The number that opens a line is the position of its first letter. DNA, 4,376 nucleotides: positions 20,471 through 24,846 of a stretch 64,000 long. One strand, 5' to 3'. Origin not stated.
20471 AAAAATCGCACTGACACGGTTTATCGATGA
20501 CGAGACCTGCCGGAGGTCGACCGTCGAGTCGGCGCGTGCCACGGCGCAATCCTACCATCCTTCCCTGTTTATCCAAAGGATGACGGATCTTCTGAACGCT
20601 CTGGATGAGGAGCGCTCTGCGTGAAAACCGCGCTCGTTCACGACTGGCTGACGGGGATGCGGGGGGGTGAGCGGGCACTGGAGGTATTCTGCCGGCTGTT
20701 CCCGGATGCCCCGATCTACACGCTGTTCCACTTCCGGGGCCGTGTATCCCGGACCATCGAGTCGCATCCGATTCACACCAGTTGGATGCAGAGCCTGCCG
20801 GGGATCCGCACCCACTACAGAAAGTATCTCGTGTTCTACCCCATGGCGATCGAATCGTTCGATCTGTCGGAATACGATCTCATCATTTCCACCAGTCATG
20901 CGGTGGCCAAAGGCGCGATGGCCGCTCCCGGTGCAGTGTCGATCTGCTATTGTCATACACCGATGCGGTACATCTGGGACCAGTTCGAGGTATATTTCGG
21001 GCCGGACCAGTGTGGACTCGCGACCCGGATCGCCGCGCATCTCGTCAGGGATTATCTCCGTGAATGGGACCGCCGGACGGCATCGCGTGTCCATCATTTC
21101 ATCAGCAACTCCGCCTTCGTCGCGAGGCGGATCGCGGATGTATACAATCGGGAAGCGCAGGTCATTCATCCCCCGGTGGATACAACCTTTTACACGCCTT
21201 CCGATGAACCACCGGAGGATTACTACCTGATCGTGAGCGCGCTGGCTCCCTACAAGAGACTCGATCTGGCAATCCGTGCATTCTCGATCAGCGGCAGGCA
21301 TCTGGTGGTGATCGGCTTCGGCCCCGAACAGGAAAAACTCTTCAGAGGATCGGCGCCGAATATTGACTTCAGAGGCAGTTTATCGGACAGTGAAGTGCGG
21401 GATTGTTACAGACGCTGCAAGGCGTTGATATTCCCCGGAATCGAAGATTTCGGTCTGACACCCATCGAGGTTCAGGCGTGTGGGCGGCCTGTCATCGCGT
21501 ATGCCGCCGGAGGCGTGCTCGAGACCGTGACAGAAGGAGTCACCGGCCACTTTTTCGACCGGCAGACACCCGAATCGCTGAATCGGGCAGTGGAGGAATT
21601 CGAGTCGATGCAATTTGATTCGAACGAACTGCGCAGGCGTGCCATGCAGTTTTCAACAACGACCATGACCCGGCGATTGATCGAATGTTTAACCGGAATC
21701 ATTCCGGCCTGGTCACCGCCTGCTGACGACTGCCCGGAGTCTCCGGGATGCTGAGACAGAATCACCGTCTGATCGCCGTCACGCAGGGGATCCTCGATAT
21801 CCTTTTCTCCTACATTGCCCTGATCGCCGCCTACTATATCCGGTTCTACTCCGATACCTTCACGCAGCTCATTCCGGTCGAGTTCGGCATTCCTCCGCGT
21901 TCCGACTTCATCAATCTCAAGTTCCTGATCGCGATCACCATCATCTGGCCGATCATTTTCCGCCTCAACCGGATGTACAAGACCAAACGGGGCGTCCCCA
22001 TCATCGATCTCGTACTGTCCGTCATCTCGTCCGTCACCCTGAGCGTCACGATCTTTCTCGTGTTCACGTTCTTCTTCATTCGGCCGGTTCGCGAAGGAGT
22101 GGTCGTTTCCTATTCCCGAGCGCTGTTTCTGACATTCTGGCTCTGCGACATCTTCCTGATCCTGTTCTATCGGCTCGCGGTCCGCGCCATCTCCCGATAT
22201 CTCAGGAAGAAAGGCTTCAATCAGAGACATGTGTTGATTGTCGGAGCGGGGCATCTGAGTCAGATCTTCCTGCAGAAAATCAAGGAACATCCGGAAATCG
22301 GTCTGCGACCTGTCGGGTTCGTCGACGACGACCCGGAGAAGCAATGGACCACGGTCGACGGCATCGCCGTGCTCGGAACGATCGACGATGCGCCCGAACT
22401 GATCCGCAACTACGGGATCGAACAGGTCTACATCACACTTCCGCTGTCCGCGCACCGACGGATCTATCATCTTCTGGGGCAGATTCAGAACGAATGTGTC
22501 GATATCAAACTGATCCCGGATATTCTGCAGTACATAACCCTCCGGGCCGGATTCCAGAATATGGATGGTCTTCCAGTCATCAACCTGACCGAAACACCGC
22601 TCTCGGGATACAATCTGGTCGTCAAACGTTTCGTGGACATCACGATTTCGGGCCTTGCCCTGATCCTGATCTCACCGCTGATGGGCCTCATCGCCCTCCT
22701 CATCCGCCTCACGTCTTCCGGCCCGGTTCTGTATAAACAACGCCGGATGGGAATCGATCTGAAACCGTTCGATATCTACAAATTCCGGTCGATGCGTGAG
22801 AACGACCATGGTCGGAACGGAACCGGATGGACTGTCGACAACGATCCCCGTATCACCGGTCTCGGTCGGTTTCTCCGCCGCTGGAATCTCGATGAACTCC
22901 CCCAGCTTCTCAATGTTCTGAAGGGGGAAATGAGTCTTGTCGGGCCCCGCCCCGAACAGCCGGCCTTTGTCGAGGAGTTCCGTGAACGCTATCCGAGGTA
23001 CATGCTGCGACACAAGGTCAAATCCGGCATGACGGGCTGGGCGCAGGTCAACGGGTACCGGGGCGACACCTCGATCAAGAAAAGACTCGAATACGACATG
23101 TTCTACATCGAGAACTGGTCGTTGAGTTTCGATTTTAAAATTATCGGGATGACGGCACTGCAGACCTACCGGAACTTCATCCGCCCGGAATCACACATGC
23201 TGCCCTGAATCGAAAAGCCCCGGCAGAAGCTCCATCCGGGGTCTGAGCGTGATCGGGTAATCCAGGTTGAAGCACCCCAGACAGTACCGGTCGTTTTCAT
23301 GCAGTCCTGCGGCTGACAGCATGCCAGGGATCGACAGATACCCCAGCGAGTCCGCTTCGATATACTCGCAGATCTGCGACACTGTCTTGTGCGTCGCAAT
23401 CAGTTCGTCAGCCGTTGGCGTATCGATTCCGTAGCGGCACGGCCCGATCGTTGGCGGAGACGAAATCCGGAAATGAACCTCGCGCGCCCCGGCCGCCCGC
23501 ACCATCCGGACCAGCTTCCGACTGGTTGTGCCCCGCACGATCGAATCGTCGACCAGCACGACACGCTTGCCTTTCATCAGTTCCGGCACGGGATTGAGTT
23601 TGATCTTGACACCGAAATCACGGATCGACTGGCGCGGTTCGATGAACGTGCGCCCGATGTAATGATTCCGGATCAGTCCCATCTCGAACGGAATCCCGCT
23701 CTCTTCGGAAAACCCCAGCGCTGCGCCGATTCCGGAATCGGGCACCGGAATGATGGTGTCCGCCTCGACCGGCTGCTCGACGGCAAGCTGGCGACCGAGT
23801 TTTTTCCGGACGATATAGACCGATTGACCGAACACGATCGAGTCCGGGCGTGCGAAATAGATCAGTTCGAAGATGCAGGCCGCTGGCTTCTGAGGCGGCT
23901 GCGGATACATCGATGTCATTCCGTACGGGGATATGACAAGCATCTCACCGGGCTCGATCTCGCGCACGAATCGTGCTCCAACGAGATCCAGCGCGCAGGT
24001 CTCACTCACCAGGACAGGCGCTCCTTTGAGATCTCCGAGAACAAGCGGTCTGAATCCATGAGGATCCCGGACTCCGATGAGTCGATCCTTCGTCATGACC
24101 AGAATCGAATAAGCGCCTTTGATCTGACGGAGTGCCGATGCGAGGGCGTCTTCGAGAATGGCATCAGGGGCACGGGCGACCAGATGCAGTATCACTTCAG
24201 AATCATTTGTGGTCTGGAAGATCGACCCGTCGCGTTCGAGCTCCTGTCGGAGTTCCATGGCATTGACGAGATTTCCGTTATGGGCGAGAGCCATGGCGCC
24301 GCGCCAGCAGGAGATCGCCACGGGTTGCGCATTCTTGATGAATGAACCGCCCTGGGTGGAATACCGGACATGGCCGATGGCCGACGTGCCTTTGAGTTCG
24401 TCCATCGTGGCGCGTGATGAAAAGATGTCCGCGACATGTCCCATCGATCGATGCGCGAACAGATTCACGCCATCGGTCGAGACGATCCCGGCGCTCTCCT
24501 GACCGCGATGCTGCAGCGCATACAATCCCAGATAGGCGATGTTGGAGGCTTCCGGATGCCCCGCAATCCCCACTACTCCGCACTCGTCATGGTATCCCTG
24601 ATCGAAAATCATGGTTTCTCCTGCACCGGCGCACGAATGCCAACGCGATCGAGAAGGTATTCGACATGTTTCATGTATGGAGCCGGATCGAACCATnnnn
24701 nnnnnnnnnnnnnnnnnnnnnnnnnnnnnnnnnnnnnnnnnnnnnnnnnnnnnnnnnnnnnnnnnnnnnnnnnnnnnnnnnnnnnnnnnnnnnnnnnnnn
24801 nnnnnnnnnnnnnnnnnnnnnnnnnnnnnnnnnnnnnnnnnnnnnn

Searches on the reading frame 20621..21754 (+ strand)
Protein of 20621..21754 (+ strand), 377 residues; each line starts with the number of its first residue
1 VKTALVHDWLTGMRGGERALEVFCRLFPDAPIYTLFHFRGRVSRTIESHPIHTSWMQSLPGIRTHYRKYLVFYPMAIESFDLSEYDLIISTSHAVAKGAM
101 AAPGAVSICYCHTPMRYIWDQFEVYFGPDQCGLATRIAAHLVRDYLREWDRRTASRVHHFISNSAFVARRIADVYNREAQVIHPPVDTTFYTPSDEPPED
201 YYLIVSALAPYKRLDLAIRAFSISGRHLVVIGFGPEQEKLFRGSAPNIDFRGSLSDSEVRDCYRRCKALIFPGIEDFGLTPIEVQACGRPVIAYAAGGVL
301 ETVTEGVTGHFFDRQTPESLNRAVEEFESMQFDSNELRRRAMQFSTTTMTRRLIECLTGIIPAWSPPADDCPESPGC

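Call 41: search_protein_families(library=pfam, proteins=[window:20621-21754:+], max_evalue=0.0001)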
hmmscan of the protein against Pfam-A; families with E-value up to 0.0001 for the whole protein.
window:20621-21754:+ (377 aa): 3 families
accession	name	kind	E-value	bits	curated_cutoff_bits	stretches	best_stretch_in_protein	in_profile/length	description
PF00534.26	Glycos_transf_1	-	1.9e-24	86.5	26.4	1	199-340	15-164/172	Glycosyl transferases group 1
PF13692.12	Glyco_trans_1_4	-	5.5e-18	66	27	1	202-326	4-138/142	Glycosyl transferases group 1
PF13439.12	Glyco_transf_4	-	2.1e-09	38.1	28.5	1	61-189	49-169/170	Glycosyltransferase Family 4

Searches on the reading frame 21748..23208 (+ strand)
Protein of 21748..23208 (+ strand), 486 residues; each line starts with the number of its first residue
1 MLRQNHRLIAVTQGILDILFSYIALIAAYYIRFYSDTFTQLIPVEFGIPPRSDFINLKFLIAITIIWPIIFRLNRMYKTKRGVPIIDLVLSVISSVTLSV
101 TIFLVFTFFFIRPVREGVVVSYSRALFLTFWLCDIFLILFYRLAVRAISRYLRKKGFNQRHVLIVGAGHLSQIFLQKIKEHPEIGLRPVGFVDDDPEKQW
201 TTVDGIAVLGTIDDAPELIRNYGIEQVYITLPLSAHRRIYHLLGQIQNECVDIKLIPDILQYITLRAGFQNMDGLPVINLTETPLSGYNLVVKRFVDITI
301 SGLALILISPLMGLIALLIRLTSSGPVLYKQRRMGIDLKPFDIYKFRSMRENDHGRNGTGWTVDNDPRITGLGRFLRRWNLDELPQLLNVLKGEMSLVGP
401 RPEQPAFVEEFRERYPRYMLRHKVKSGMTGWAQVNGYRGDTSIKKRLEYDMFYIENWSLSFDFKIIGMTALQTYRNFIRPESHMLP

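Call 41: search_protein_families(library=pfam, proteins=[window:21748-23208:+], max_evalue=0.0001)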
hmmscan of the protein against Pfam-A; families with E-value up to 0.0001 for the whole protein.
window:21748-23208:+ (486 aa): 2 families
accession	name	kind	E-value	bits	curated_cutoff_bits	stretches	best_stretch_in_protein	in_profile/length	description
PF02397.22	Bac_transf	-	2.6e-68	229.5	27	1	293-472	1-176/179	Bacterial sugar transferase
PF13727.12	CoA_binding_3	-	3e-34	119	25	1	76-257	5-175/175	CoA-binding domain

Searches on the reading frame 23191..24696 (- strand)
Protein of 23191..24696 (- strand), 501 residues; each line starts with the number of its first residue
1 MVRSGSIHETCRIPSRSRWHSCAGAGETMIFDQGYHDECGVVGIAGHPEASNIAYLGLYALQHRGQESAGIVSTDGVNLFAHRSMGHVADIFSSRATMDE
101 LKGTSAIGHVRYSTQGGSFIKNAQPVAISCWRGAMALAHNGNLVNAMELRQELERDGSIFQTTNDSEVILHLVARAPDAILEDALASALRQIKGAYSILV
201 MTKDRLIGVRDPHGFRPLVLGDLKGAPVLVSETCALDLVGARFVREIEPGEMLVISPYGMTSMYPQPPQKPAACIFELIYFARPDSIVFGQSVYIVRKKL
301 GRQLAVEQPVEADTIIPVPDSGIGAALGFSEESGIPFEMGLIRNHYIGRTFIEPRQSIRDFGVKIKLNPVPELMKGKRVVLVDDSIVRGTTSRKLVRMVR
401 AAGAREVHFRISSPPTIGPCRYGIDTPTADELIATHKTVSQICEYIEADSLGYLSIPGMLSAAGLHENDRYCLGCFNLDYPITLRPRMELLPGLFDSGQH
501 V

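Call 41: search_protein_families(library=pfam, proteins=[window:23191-24696:-], max_evalue=0.0001)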
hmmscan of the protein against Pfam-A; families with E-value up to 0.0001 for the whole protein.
window:23191-24696:- (501 aa): 4 families
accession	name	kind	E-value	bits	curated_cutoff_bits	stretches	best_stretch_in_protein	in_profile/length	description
PF13522.11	GATase_6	-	5e-18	65.8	27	1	102-223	9-121/130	Glutamine amidotransferase domain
PF13537.11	GATase_7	-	3.2e-17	63.1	25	1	121-236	11-121/123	Glutamine amidotransferase domain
PF13230.11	GATase_4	-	3.3e-06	26.7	23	1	100-149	68-117/272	Glutamine amidotransferases class-II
PF00156.33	Pribosyltran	-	1.6e-05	24.7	26.3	1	313-409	31-120/158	Phosphoribosyl transferase domain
